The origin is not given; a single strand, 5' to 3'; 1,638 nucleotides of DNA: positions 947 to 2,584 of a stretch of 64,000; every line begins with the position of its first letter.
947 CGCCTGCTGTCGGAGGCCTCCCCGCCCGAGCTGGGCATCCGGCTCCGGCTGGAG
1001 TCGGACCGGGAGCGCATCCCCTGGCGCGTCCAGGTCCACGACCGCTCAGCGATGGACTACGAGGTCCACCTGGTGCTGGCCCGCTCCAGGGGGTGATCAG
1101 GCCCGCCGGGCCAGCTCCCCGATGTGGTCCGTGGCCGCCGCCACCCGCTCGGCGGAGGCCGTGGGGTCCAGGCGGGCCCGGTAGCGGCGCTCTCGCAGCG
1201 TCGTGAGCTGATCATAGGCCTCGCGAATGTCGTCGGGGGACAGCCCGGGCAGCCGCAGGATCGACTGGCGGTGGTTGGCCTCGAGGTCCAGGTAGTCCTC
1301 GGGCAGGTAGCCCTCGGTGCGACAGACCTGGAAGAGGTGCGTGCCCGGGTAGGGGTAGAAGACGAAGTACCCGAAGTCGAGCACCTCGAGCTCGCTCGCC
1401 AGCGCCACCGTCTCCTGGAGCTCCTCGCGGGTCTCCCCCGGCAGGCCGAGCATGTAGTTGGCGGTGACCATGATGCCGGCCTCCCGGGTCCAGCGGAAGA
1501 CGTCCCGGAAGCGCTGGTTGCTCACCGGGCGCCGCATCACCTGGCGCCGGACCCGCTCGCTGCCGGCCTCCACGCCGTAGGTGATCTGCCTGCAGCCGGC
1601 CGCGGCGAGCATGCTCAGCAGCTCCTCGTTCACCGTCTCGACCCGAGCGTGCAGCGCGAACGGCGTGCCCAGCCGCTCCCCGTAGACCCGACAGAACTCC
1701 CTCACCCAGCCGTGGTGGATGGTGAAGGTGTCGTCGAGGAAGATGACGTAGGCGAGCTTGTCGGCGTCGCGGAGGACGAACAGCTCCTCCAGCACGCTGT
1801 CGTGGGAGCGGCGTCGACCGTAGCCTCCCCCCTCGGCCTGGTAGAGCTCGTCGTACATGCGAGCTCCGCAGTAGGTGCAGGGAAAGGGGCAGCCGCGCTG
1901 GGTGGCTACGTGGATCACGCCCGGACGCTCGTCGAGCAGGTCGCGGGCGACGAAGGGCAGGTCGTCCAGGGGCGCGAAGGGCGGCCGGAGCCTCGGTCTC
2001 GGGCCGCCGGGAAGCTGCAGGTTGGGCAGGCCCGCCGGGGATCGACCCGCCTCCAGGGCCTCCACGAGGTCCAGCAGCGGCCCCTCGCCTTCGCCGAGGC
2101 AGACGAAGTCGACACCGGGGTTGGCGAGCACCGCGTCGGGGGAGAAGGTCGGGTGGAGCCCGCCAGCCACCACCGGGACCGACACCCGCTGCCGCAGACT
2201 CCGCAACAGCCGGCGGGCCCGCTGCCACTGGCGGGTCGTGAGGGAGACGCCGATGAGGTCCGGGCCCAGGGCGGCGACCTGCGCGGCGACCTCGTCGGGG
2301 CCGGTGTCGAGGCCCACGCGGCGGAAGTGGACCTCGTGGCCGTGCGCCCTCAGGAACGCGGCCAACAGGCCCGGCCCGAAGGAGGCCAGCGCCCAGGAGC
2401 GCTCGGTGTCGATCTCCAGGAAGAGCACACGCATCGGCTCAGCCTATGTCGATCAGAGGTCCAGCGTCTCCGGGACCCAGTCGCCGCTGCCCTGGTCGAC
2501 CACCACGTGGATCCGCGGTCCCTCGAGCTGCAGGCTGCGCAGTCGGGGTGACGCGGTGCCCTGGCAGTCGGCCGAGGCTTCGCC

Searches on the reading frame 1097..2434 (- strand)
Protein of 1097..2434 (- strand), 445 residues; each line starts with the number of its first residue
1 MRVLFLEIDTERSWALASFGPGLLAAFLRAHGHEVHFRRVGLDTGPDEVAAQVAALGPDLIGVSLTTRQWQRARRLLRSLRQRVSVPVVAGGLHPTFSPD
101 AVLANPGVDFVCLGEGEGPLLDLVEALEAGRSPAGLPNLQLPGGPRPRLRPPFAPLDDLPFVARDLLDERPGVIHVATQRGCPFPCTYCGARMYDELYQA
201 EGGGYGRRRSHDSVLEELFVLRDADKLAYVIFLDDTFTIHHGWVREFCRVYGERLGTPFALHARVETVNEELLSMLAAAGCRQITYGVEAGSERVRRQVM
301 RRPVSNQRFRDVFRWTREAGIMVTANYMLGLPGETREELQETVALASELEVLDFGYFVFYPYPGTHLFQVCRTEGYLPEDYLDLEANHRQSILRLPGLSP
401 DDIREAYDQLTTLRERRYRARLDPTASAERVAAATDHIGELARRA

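Call 49: find_encoding_contigs(protein=window:1097-2434:-, flank=10000, max_places=3)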
Protein window:1097-2434:- (445 aa): 13 contigs read that carry it; 3 places shown.
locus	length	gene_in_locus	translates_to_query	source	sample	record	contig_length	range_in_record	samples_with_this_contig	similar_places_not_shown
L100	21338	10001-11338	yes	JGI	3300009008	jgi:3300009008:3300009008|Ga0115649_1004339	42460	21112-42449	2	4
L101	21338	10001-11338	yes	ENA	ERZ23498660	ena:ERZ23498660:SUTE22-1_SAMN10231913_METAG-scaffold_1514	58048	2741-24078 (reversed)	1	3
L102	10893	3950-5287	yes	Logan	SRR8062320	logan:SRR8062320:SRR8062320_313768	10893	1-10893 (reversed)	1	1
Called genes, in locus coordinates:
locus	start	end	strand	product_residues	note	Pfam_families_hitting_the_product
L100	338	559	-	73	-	-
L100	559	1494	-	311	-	PF00941:FAD_binding_5, PF03450:CO_deh_flav_C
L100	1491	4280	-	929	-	PF00111:Fer2, PF13085:Fer2_3 (faint), PF01799:Fer2_2, PF01315:Ald_Xan_dh_C (weak), PF02738:MoCoBD_1, PF20256:MoCoBD_2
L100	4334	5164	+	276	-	-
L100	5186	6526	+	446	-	PF02995:DUF229 (faint), PF00884:Sulfatase, PF01663:Phosphodiest (faint)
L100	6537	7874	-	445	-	PF02310:B12-binding, PF04055:Radical_SAM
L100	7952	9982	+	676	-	PF00884:Sulfatase, PF01663:Phosphodiest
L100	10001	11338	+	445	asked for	PF02310:B12-binding, PF04055:Radical_SAM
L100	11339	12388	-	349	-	PF13649:Methyltransf_25 (faint), PF08242:Methyltransf_12 (faint), PF13489:Methyltransf_23 (weak), PF13847:Methyltransf_31 (faint), PF08241:Methyltransf_11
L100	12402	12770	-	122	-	PF05488:PAAR_motif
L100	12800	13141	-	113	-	-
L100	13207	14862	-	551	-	-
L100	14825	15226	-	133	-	-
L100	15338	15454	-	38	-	-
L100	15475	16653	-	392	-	PF00890:FAD_binding_2 (weak), PF01266:DAO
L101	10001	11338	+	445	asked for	PF02310:B12-binding, PF04055:Radical_SAM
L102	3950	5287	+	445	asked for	PF02310:B12-binding, PF04055:Radical_SAM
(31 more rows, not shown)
